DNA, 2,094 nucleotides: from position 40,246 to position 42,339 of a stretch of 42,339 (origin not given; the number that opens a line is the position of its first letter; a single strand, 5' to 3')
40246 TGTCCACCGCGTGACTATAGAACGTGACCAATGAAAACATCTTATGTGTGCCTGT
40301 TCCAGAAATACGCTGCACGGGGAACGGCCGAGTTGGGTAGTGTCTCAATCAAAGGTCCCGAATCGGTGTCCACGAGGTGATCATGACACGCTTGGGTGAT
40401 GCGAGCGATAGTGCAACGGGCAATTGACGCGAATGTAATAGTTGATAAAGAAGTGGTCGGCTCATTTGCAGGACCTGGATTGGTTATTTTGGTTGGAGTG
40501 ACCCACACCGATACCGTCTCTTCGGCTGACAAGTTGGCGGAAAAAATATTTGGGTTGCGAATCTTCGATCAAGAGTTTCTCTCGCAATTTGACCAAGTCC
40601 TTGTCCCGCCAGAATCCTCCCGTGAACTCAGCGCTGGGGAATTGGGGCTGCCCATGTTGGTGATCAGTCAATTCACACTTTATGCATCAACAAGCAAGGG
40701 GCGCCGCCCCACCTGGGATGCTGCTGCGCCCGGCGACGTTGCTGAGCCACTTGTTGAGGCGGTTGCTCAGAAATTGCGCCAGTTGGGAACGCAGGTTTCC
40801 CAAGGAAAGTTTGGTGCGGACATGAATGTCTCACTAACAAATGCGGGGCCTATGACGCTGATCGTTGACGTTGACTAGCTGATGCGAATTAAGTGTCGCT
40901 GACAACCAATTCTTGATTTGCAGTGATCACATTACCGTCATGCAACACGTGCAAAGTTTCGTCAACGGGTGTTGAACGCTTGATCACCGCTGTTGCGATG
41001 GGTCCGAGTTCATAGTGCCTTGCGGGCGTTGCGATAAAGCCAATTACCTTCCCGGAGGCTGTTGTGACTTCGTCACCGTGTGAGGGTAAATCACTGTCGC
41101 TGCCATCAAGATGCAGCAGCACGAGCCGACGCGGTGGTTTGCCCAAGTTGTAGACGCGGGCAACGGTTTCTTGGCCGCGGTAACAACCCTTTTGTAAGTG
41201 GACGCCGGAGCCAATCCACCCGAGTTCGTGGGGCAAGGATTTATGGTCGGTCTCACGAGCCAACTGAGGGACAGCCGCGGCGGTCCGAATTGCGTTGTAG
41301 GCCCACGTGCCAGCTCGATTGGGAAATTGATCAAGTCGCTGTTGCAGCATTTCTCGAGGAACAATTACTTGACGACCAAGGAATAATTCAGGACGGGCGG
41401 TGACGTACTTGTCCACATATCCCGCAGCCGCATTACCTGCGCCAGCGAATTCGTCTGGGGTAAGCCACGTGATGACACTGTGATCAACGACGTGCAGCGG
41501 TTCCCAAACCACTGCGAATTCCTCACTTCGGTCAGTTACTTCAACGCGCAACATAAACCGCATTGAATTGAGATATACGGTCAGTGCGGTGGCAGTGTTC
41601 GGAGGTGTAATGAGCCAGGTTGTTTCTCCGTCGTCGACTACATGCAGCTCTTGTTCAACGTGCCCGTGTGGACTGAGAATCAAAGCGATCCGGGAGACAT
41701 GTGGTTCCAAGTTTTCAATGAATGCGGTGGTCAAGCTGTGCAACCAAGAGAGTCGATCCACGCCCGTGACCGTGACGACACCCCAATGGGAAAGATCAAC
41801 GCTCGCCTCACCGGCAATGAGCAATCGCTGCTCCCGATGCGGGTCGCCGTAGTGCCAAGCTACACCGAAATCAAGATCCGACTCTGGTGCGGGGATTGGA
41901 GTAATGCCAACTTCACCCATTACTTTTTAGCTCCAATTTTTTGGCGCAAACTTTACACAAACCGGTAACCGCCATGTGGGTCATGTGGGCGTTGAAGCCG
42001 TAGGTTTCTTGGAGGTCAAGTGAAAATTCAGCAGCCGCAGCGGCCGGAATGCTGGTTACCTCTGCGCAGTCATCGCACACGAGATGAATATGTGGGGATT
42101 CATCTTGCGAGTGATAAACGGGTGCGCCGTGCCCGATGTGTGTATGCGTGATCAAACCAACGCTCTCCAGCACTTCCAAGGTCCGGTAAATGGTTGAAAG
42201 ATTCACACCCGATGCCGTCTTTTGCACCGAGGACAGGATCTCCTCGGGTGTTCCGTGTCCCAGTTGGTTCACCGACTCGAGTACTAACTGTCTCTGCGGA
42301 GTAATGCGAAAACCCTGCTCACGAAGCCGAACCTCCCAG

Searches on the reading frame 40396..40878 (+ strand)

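Call 93: search_protein_families(library=pfam, proteins=[window:40396-40878:+], max_evalue=0.00001)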
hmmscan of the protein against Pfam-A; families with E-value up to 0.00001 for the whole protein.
window:40396-40878:+ (160 aa): 1 family
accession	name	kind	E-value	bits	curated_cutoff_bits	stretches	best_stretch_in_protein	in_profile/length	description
PF02580.21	Tyr_Deacylase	-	9.1e-43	146.5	25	1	3-158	1-144/144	D-Tyr-tRNA(Tyr) deacylase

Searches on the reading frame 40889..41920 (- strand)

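Call 93: search_protein_families(library=pfam, proteins=[window:40889-41920:-], max_evalue=0.00001)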
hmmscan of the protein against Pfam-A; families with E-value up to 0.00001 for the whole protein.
window:40889-41920:- (343 aa): 1 family
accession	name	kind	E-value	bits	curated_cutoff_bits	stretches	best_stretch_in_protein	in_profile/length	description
PF01571.26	GCV_T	-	4.7e-15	56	25.6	1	20-138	20-141/255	Aminomethyltransferase folate-binding domain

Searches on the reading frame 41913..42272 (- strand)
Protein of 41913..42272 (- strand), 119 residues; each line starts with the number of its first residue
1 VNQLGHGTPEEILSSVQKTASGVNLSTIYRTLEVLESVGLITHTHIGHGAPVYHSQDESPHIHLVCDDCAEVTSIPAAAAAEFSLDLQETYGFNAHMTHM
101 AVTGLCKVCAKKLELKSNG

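Call 93: search_protein_families(library=pfam, proteins=[window:41913-42272:-], max_evalue=0.00001)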
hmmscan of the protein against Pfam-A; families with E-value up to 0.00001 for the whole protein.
window:41913-42272:- (119 aa): 1 family
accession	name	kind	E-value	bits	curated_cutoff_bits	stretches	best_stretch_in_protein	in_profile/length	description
PF01475.25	FUR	-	1.5e-17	64.3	23.1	1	6-101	24-119/121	Ferric uptake regulator family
